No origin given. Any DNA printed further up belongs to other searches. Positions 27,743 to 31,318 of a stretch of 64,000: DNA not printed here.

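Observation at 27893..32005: Cytoplasmic fused ferredoxin-molybdopterin oxidoreductase with rhodanese and ArsR neighbours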

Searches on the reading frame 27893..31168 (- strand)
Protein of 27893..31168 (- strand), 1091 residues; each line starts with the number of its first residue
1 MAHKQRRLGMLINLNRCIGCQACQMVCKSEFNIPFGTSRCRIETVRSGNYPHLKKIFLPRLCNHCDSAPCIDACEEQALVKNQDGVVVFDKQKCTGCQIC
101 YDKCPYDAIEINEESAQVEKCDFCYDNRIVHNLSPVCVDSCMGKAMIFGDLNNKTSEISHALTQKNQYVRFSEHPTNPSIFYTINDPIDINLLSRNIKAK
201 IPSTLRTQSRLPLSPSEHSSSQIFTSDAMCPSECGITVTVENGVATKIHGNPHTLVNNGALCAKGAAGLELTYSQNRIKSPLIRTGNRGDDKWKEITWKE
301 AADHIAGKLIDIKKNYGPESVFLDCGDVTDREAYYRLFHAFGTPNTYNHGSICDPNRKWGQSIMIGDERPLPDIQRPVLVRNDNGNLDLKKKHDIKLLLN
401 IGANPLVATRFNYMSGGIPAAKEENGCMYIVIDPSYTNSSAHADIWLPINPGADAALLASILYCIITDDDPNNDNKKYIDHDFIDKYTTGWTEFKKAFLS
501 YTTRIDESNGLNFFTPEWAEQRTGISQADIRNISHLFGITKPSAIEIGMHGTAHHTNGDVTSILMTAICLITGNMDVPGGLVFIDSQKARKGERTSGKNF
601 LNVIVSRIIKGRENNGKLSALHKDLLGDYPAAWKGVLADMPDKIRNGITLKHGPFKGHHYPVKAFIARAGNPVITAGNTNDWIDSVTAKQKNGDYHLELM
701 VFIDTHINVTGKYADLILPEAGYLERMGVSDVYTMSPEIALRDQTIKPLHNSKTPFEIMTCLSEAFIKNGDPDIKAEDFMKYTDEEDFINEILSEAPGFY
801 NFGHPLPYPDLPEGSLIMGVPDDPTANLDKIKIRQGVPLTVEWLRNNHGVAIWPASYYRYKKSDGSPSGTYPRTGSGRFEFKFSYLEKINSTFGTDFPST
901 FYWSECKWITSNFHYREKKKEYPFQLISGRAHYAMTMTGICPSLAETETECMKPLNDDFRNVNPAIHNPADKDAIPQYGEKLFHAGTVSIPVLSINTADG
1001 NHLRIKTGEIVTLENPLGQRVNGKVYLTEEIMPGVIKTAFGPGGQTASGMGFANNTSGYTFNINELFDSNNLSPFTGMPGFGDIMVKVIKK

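Call 6: search_protein_families(library=pfam, proteins=[window:27893-31168:-])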
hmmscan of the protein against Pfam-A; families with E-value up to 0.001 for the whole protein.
window:27893-31168:- (1091 aa): 11 families
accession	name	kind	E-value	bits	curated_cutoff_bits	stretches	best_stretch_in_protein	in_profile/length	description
PF00384.28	Molybdopterin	-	8e-32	111.1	24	1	277-764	1-352/353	Molybdopterin oxidoreductase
PF13247.11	Fer4_11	-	1.2e-25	90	26.2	1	55-150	3-99/100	4Fe-4S dicluster domain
PF04879.21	Molybdop_Fe4S4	-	5.1e-11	42.8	22.7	1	229-274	10-55/55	Molybdopterin oxidoreductase Fe4S4 domain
PF01568.27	Molydop_binding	-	7.8e-09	36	26.8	1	991-1082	30-107/110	Molydopterin dinucleotide binding domain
PF12837.12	Fer4_6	-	2.8e-08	33.8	25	1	86-109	1-24/24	4Fe-4S binding domain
PF14697.11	Fer4_21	-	5e-08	33.4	35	1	62-110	8-58/59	4Fe-4S dicluster domain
PF00037.32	Fer4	-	4.8e-07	29.8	21.1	1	87-110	1-24/24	4Fe-4S binding domain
PF12797.12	Fer4_2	-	6.1e-07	29.4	24.5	2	10-28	3-21/22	4Fe-4S binding domain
PF12838.12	Fer4_7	-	1.8e-06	28.7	27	1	62-108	2-52/52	4Fe-4S dicluster domain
PF13237.11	Fer4_10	-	2.1e-06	28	25.5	1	87-141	2-52/53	4Fe-4S dicluster domain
PF13187.11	Fer4_9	-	2.9e-05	24.4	27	1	62-109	2-52/52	4Fe-4S dicluster domain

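Call 7: search_protein_families(library=ncbifam, proteins=[window:27893-31168:-])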
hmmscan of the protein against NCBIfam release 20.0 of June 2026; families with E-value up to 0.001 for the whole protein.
window:27893-31168:- (1091 aa): 65 families (the best 25 are shown)
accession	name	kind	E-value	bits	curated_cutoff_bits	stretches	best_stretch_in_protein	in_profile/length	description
NF012032.0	PRK15488.1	equivalog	9.4e-74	248.7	694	1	198-806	22-568/759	thiosulfate reductase PhsA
TIGR02166.1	dmsA_ynfE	subfamily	1.1e-55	189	777.7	2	220-581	42-397/794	DMSO/selenate family reductase complex A subunit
TIGR01591.1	Fdh-alpha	equivalog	3.1e-52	177.6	666.25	1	229-801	5-503/672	formate dehydrogenase subunit alpha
NF011569.0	PRK14993.1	equivalog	5.7e-47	160.2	416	1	4-186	40-225/244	tetrathionate reductase subunit TtrB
TIGR03479.1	DMSO_red_II_alp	subfamily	4.8e-41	140.7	984.75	2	229-470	65-297/913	molybdopterin-dependent oxidoreductase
NF045797.1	DsrO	equivalog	1e-39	136.4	200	1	3-183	39-234/235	sulfate reduction electron transfer complex DsrMKJOP subunit DsrO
TIGR03149.1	cyt_nit_nrfC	equivalog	3.7e-39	134.4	377.6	1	3-181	34-214/225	cytochrome c nitrite reductase Fe-S protein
NF011566.1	PRK14990.1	exception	3.7e-39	134.4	1600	3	396-580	233-416/814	dimethylsulfoxide reductase subunit A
NF041714.1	arsenate_red_ArrA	equivalog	5.9e-39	133.9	1600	1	225-754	53-554/848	arsenate respiratory reductase molybdopterin-containing subunit ArrA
NF041715.1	arsenate_red_ArrB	equivalog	5.2e-38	130.9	450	2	7-115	2-110/233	arsenate respiratory reductase iron-sulfur subunit ArrB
NF041884.1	selenate_YnfF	exception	3.1e-34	118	1650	1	262-604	90-415/798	selenate/tellurate reductase subunit YnfF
NF047855.1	AssmNtatRedNasC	equivalog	5.6e-34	117.4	1100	2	423-792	206-522/708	assimilatory nitrate reductase catalytic subunit NasC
TIGR03478.1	DMSO_red_II_bet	subfamily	4e-33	114.7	480.7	2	47-183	116-253/321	DMSO reductase family type II enzyme, iron-sulfur subunit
TIGR02951.1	DMSO_dmsB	equivalog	4.1e-33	114.7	214.1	1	8-153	2-155/161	DMSO/selenate family reductase complex B subunit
NF041885.1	selenate_YnfE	exception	4.6e-32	110.7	1675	2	394-722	218-518/805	selenate/tellurate reductase subunit YnfE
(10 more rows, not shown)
